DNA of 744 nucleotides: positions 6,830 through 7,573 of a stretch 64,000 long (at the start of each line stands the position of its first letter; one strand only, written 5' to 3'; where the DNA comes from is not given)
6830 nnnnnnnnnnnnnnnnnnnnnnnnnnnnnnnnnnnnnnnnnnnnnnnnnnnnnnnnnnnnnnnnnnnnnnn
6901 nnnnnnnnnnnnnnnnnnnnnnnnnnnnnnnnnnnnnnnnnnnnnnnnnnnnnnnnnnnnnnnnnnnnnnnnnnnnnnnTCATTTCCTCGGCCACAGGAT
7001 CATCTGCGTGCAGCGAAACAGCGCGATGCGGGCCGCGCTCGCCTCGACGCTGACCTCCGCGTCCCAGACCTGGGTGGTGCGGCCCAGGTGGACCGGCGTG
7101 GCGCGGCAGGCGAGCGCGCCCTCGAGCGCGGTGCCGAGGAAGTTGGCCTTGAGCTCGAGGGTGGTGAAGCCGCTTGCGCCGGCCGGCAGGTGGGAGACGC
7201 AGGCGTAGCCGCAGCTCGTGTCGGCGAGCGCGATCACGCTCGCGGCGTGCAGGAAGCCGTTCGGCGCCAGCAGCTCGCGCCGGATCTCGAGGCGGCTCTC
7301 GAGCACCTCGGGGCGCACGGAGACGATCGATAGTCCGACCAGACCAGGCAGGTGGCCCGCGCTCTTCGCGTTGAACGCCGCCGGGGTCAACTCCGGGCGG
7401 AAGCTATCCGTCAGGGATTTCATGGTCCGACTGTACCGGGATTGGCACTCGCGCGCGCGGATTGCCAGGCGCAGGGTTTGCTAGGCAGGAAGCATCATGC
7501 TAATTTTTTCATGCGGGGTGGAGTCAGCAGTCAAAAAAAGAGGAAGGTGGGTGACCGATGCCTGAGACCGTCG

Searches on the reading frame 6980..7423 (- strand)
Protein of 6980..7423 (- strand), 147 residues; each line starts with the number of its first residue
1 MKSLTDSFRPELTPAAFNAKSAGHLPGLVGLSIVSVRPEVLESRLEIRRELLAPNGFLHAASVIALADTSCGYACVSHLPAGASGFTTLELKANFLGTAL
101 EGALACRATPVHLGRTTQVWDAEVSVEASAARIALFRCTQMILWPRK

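Call 6: search_protein_families(library=pfam, proteins=[window:6980-7423:-])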
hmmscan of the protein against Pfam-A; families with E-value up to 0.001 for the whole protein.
window:6980-7423:- (147 aa): 2 families
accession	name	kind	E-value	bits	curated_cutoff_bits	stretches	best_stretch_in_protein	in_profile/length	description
PF03061.28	4HBT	-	2.2e-13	50.7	20.6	1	55-126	1-72/79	Thioesterase superfamily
PF13622.12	4HBT_3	-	7.6e-06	26.5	24.3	1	70-128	28-73/83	Acyl-CoA thioesterase N-terminal domain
